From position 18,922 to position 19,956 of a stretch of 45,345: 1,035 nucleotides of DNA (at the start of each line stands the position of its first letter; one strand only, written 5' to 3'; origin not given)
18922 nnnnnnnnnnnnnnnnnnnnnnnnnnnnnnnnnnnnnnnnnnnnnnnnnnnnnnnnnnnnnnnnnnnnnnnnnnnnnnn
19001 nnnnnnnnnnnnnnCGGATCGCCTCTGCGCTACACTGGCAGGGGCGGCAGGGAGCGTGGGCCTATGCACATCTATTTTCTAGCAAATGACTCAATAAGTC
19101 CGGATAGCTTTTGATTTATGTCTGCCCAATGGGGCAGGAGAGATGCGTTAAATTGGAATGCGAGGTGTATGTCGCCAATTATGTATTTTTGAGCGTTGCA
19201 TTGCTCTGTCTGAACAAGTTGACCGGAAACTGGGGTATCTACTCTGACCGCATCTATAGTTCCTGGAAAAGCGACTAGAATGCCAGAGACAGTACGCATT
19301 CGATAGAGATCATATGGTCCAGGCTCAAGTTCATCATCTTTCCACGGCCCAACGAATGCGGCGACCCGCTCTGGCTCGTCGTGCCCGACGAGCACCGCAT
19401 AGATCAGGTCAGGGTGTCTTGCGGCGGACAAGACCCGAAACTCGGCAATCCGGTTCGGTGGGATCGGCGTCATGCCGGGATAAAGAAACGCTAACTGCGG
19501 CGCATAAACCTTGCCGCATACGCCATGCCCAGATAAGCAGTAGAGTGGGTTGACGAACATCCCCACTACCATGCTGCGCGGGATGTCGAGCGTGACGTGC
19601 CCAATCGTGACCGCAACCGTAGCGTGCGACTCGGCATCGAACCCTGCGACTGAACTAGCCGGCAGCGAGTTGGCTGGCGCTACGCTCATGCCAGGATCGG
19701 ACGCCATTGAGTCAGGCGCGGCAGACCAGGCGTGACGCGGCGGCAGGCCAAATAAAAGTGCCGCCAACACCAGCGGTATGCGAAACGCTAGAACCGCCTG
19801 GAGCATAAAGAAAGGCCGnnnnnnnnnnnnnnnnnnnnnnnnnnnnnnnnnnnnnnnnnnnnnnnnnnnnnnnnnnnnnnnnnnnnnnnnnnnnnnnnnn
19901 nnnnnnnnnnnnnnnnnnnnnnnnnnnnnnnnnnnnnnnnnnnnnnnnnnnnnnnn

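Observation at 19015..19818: Low-GC secreted ORFan wedged between phaA and phaB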

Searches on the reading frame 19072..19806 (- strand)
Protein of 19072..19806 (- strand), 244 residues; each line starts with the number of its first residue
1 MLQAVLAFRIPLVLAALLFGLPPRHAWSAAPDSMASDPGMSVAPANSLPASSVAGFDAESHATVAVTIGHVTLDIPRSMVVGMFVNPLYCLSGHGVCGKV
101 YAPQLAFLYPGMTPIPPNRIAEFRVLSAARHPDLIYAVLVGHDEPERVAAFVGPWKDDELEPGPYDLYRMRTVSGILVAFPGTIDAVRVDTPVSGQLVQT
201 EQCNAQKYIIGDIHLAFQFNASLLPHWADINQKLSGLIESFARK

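Call 4: search_protein_families(library=pfam, proteins=[window:19072-19806:-], max_evalue=1)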
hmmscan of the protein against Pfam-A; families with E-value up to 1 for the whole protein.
window:19072-19806:- (244 aa): 0 families

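Call 5: search_protein_families(library=ncbifam, proteins=[window:19072-19806:-], max_evalue=1)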
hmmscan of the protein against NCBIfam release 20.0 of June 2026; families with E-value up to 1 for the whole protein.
window:19072-19806:- (244 aa): 0 families

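Call 7: find_homologous_proteins(query=window:19072-19806:-, max_evalue=0.001)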
Query window:19072-19806:- (244 aa): 3 proteins with E <= 0.001 among 1081 candidates.
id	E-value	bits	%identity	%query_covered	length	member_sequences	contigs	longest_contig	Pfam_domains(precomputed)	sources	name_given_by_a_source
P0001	2.5e-160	550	100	100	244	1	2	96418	-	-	-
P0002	3.6e-64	235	54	83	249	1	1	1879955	-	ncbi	-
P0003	7.0e-43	165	69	49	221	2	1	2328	-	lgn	-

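Call 8: find_encoding_contigs(protein=P0002, flank=8000, max_places=5)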
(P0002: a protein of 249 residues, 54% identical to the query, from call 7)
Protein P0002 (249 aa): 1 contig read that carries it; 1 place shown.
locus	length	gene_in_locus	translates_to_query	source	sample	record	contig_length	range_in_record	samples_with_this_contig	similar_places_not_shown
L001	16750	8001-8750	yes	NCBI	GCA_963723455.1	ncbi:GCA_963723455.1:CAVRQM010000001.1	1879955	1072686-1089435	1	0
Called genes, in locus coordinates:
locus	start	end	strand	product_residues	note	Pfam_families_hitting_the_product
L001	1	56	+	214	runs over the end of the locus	PF05063:MT-A70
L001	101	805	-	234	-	PF02353:CMAS, PF01209:Ubie_methyltran (weak), PF13489:Methyltransf_23, PF13847:Methyltransf_31, PF08241:Methyltransf_11, PF08242:Methyltransf_12, PF13649:Methyltransf_25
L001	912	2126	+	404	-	PF00696:AA_kinase, PF01842:ACT, PF22468:ACT_9, PF13840:ACT_7, PF01842:ACT (weak), PF22468:ACT_9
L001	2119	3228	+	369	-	PF03060:NMO, PF05690:ThiG (weak)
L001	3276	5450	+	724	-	PF01590:GAF, PF13185:GAF_2, PF13492:GAF_3 (weak), PF05524:PEP-utilisers_N, PF00391:PEP-utilizers, PF02896:PEP-utilizers_C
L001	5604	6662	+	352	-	PF12844:HTH_19 (weak), PF13560:HTH_31 (weak), PF13413:HTH_25, PF13464:RodZ_C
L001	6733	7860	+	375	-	PF04551:GcpE, PF26540:GcpE_C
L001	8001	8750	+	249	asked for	-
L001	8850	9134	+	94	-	-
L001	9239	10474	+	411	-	PF13393:tRNA-synt_His, PF01409:tRNA-synt_2d (faint), PF00587:tRNA-synt_2b, PF03129:HGTP_anticodon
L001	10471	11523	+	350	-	PF03462:PCRF, PF00472:RF-1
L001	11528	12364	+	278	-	PF17827:PrmC_N, PF05175:MTS, PF06325:PrmA (weak), PF08242:Methyltransf_12 (weak), PF13649:Methyltransf_25, PF13847:Methyltransf_31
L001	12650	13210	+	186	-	PF13763:DUF4167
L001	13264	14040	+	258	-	-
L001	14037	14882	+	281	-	PF12849:PBP_like_2, PF13531:SBP_bac_11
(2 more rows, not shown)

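Call 9: find_encoding_contigs(protein=P0003, flank=5000, max_places=5)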
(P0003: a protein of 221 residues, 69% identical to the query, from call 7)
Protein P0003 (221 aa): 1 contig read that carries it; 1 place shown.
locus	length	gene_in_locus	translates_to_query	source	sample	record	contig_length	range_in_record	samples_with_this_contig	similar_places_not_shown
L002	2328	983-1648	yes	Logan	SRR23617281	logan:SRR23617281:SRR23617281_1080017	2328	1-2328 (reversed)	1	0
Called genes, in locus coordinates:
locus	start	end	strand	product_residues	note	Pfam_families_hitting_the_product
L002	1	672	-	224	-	?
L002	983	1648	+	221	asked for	-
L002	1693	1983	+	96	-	-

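Call 10: find_encoding_contigs(protein=P0001, flank=8000, max_places=5)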
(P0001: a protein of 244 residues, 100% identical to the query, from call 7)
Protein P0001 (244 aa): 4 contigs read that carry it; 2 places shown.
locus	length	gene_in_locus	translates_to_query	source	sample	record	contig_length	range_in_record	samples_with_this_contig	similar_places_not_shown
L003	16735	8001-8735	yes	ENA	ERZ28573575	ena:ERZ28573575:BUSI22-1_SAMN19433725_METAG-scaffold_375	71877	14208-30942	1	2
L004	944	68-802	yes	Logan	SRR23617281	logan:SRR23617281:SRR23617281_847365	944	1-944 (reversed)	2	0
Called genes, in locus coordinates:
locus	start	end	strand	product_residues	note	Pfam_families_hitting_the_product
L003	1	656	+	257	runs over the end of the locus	PF01547:SBP_bac_1, PF13531:SBP_bac_11, PF12974:Phosphonate-bd (faint)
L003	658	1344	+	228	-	PF00528:BPD_transp_1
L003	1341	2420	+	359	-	PF13555:AAA_29 (weak), PF00005:ABC_tran, PF13304:AAA_21 (faint), PF03459:TOBE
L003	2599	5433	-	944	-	PF02739:5_3_exonuc_N, PF01367:5_3_exonuc, PF01612:DNA_pol_A_exo1, PF00476:DNA_pol_A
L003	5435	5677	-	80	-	PF10276:zf-CHCC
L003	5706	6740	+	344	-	PF00561:Abhydrolase_1, PF12146:Hydrolase_4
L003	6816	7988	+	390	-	PF00108:Thiolase_N, PF00109:ketoacyl-synt (faint), PF02803:Thiolase_C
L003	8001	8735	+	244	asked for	-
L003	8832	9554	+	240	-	PF00106:adh_short, PF08659:KR, PF23441:SDR (faint), PF13561:adh_short_C2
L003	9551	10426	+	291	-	PF00892:EamA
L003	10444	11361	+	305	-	PF24827:AstE_AspA_cat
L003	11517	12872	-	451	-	PF00149:Metallophos (weak)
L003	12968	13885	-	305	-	PF00571:CBS (weak), PF03471:CorC_HlyC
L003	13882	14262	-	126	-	PF02130:YbeY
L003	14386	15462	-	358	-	PF02562:PhoH, PF13604:AAA_30 (weak), PF13245:AAA_19 (weak)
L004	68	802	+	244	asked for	-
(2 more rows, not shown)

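Call 27: search_protein_representatives(protein=P0001)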
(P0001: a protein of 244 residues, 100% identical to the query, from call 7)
Query: 244 residues. Proteins with E-value up to 0.001 (for the whole library): 6; up to 1e-10: 5; up to 1e-30: 3. The best 6 are listed.
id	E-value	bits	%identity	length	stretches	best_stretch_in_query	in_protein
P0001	8.1e-161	549.5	100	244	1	1-244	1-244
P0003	2.2e-43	165.0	68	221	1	11-130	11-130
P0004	2.4e-40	155.0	42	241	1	51-242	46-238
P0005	1.6e-24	103.2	41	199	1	45-194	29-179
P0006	6.4e-12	62.0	36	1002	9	45-99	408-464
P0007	3.6e-05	39.9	28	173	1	69-241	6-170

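Call 30: find_homologous_proteins(query=A2, max_evalue=0.01)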
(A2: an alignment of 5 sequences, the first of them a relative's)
Query A2 (5 sequences) (244 aa, profile of the alignment): 6 proteins with E <= 0.01 among 6755 candidates.
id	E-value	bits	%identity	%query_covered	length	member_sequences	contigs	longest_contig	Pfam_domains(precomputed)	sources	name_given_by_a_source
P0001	5.5e-105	368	100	100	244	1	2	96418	-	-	-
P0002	3.1e-97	343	54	83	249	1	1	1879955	-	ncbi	-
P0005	9.5e-86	305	41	62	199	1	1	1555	-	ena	-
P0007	1.6e-62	229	26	74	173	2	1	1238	-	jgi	jgi:hypothetical protein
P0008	3.4e-45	172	29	52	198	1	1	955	-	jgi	jgi:hypothetical protein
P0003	5.5e-32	129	69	49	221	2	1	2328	-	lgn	-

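Call 33: find_encoding_contigs(protein=P0005, flank=5000)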
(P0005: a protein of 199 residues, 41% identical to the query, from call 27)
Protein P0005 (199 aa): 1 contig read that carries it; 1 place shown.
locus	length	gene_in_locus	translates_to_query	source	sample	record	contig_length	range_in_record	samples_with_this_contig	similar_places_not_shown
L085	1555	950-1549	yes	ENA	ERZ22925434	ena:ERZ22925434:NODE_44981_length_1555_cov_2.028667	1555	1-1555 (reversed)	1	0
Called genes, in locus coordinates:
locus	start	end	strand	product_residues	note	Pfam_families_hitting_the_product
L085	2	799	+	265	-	?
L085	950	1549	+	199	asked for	-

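Call 34: find_encoding_contigs(protein=P0007, flank=5000)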
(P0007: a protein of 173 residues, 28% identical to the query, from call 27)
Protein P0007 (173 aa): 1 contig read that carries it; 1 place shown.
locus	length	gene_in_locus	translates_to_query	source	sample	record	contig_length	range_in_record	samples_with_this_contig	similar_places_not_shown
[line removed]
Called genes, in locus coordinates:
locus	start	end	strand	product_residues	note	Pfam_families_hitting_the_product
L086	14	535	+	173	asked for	-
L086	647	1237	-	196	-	?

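Call 35: find_encoding_contigs(protein=P0008, flank=5000)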
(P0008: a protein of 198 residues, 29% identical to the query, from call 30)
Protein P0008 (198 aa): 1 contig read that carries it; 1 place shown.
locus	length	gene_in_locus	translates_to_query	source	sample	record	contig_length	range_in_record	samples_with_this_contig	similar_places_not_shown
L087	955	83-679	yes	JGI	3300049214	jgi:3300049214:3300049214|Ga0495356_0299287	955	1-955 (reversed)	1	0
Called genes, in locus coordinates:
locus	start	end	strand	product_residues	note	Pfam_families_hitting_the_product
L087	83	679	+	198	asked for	-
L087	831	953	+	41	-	?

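Call 42: predict_structure(alignment_id=A3)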
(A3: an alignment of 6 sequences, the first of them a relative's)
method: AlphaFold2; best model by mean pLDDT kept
length: 244 residues; sequences in the alignment: 6
mean_pLDDT: 60.9   pTM: 0.60
mean pLDDT of the five models: 60.9, 39.9, 36.6, 35.5, 34.9
residues with pLDDT >= 90: 4; 70-90: 88; 50-70: 74; < 50: 78
segments of 3 or more residues with pLDDT < 50: 1-17, 19-54, 125-128, 143-154, 179-185
pLDDT, mean of each block of 10 residues (from residue 1): 36 43 33 28 34 59 80 85 64 56 83 84 57 83 43 50 64 53 50 58 70 75 82 85 78
secondary structure, 60 per line:
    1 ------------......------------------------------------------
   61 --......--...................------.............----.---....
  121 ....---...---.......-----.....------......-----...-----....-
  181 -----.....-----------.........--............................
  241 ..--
elements in order: H13-18 E63-68 E71-76 E80-89 E96-108 H117-124 E134-140 H146-150 E160-162 E168-170 E176-179 E186-190 E202-210 E213-220 H221-241

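Call 44: search_solved_structures(query=A3, max_evalue=10)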
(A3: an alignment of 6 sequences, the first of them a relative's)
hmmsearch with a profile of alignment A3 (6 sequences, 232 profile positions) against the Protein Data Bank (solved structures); distinct sequences matched with E-value up to 10: 0.

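Call 45: search_protein_families(library=pfam, alignment_id=A3, max_evalue=10)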
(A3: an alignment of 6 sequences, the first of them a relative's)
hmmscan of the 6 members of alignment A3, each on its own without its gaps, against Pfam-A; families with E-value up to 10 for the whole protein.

A. member 1, P0001 (244 aa): 0 families

B. families by the number of members that match (of 6 scanned): 0 families

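Call 46: search_protein_families(library=padloc, alignment_id=A3, max_evalue=10)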
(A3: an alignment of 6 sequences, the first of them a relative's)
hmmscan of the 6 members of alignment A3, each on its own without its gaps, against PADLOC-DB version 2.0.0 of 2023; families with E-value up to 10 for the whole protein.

A. member 1, P0001 (244 aa): 0 families

B. families by the number of members that match (of 6 scanned): 0 families

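Call 47: search_protein_families(library=phrogs, alignment_id=A3, max_evalue=10)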
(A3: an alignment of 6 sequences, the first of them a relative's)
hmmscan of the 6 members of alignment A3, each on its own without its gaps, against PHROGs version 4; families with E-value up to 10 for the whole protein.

A. member 1, P0001 (244 aa): 0 families

B. families by the number of members that match (of 6 scanned): 1 family
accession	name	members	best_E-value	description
phrog_23046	-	1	0.2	-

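Call 48: fold_search(model_id=the predicted structure, library=pdb)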
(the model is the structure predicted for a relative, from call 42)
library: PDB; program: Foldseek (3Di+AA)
matches with E <= 10: 503; with E <= 0.001: 1
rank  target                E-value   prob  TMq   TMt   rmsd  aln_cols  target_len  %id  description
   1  6pdk                  4.6e-05  1.00  0.46  0.45   6.1       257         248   12  The Structure of Smlt3025, an immunity protein of the Stenotrophomonas maltophilia type IV secretion system (released 2019-09-04)
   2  4rth_A                3.2e-02  0.28  0.20  0.24  13.0       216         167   10  The crystal structure of PsbP from Zea mays (released 2015-03-11)
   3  9i4t_P                3.8e-02  0.60  0.27  0.34   9.2       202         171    5  Photosystem II from Arabidopsis thaliana (released 2026-03-25)
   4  6xrb_A                7.1e-02  0.09  0.12  0.17  17.1       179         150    9  Crystal structure of SciW from Salmonella typhimurium (released 2020-12-30)
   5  4rti                  9.9e-02  0.21  0.22  0.26  10.8       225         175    8  The crystal structure of PsbP from Spinacia oleracea (released 2015-03-11)
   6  5xnl_P                1.2e-01  0.38  0.28  0.33   8.9       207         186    8  Structure of stacked C2S2M2-type PSII-LHCII supercomplex from Pisum sativum (released 2017-09-20)
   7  8z9d_P                1.2e-01  0.18  0.21  0.24  11.6       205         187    9  cryo-EM structure of PSII-LHCII megacomplex from spinach (released 2024-11-13)
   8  7pi0_P                1.7e-01  0.21  0.24  0.29  12.0       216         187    9  Unstacked compact Dunaliella PSII (released 2022-08-17)
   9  3jcu_P                2.5e-01  0.28  0.27  0.35   9.4       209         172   10  Cryo-EM structure of spinach PSII-LHCII supercomplex at 3.2 Angstrom resolution (released 2016-05-25)
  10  6kac_P                2.6e-01  0.25  0.27  0.32   9.1       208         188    6  Cryo-EM structure of the C2S2-type PSII-LHCII supercomplex from Chlamydomonas reihardtii (released 2019-10-23)
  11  9h4q_Y                2.9e-01  0.21  0.21  0.30  11.4       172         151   10  Cryo-EM structure of the SEAC wing - EGOC (released 2025-11-05)
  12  6xrf_A                3.1e-01  0.10  0.18  0.27  16.6       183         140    9  EagT6 Tse6 NT complex (released 2020-12-30)
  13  6xrr_D                3.4e-01  0.05  0.12  0.17  17.1       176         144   11  Structure of SciW bound to the Rhs1 Transmembrane Domain from Salmonella typhimurium (released 2020-12-30)
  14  6xrr_H                3.9e-01  0.04  0.12  0.18  16.8       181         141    9  Structure of SciW bound to the Rhs1 Transmembrane Domain from Salmonella typhimurium (released 2020-12-30)
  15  2vu4                  4.1e-01  0.10  0.19  0.25  10.8       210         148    8  Structure of PsbP protein from Spinacia oleracea at 1.98 A resolution (released 2009-07-21)
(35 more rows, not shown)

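Call 55: find_related_loci(query=A3, collection=viral_contigs, flank=8000)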
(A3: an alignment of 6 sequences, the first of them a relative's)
Query A3 (244 aa) in viral_contigs; peptide patterns used: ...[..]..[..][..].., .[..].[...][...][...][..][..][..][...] (x = any residue, [..] = any of these).
30 stretches matched a pattern, but none encodes a relative of the query by tblastn (E <= 1e-3).

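Call 57: find_related_loci(query=A4, collection=metagenome_contigs, flank=8000)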
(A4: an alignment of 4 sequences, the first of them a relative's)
Query A4 (244 aa) in metagenome_contigs; peptide patterns used: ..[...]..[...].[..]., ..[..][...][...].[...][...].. (x = any residue, [..] = any of these).
118 stretches matched a pattern, but none encodes a relative of the query by tblastn (E <= 1e-3).

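Call 59: find_related_loci(query=A5, collection=metagenome_contigs, flank=8000)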
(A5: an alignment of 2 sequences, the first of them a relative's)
Query A5 (198 aa) in metagenome_contigs; peptide patterns used: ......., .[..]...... (x = any residue, [..] = any of these).
600 stretches matched a pattern (row limit reached: there are more); 1 encode a relative of the query (tblastn E <= 1e-3); 1 distinct loci.
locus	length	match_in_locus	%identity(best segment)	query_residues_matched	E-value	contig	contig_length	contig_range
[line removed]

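Call 71: find_homologous_proteins(query=A6, max_evalue=0.1)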
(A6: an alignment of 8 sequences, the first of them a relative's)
Query A6 (8 sequences) (241 aa, profile of the alignment): 8 proteins with E <= 0.1 among 3670 candidates.
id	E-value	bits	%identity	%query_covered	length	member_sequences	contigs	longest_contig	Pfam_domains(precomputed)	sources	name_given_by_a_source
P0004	2.1e-90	321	100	100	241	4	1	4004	-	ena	-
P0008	1.2e-70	256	29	36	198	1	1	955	-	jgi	jgi:hypothetical protein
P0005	1.7e-69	252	57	77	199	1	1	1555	-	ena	-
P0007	1.2e-63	233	24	73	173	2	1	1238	-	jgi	jgi:hypothetical protein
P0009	2.0e-61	226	41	12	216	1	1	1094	-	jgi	-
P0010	2.8e-39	153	26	49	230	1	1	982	-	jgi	jgi:hypothetical protein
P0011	1.6e-31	128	22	35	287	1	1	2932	-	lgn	-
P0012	2.4e-26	111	29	26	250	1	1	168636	-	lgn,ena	-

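Call 72: find_encoding_contigs(protein=P0012, flank=10000, max_places=4)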
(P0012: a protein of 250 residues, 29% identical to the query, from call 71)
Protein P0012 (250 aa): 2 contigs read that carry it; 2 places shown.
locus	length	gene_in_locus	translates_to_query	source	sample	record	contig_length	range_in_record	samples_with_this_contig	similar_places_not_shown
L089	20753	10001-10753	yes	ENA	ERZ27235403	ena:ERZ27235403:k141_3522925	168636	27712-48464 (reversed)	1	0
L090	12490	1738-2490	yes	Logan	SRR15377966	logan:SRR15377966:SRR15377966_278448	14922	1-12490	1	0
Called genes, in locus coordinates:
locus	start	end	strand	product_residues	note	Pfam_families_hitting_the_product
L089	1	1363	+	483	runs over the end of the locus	-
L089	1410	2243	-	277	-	PF08808:RES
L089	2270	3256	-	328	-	PF02899:Phage_int_SAM_1, PF00589:Phage_integrase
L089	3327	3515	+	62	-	-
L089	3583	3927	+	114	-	-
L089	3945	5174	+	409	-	PF01435:Peptidase_M48, PF10463:Peptidase_U49 (faint)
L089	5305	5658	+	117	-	-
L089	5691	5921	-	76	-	PF00684:DnaJ_CXXCXGXG (weak)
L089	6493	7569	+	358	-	PF08238:Sel1 (faint)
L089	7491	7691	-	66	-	-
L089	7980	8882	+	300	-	PF08401:ArdcN, PF18818:MPTase-PolyVal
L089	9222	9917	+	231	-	-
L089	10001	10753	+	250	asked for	-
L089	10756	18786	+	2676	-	-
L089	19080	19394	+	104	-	PF05284:DUF736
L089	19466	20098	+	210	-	-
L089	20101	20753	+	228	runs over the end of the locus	PF01555:N6_N4_Mtase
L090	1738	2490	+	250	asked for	-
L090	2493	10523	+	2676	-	-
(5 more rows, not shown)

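Call 73: find_encoding_contigs(protein=P0004, flank=5000, max_places=4)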
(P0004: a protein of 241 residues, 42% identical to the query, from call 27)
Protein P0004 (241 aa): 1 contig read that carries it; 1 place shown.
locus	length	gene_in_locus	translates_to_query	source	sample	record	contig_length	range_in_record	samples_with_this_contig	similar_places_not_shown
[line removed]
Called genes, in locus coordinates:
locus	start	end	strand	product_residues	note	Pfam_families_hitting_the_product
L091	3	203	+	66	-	?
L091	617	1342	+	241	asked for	-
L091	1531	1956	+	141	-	PF01710:HTH_Tnp_IS630 (faint), PF13565:HTH_32 (weak)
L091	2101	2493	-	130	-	PF01127:Sdh_cyt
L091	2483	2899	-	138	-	PF01127:Sdh_cyt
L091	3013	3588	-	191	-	PF13085:Fer2_3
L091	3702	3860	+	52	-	-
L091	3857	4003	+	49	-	?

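Call 74: find_encoding_contigs(protein=P0011, flank=5000, max_places=4)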
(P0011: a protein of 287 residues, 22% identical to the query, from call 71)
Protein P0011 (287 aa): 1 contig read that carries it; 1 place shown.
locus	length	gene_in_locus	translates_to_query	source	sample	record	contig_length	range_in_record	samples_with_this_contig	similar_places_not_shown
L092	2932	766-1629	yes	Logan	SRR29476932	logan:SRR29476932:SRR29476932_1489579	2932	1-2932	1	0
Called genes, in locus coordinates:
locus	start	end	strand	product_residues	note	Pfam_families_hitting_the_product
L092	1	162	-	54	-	?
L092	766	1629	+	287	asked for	-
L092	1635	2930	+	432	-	?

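Call 77: predict_structure(alignment_id=A7)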
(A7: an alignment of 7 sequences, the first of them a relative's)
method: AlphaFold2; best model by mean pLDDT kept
length: 241 residues; sequences in the alignment: 7
mean_pLDDT: 41.7   pTM: 0.31
mean pLDDT of the five models: 41.7, 39.4, 39.2, 37.9, 33.6
residues with pLDDT >= 90: 0; 70-90: 5; 50-70: 54; < 50: 182
segments of 3 or more residues with pLDDT < 50: 1-14, 26-98, 103-107, 116-130, 132-198, 206-209
pLDDT, mean of each block of 10 residues (from residue 1): 38 49 50 30 28 41 39 41 35 40 47 47 37 40 26 32 29 31 40 41 50 58 63 66 47
secondary structure, 60 per line:
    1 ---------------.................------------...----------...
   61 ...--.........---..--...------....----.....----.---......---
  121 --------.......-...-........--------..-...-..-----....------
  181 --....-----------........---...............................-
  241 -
elements in order: H16-32 E58-63 E66-71 E82-84 E91-94 E99-103 H112-117 E129-135 H141-148 E171-174 E183-186 E198-205 E209-216 H217-239

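Call 79: search_solved_structures(query=L089:10756-12255:+, max_evalue=10, show_alignments=2)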
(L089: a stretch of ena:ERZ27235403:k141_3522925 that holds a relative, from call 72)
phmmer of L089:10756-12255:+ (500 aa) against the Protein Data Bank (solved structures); distinct sequences matched with E-value up to 10: 0.
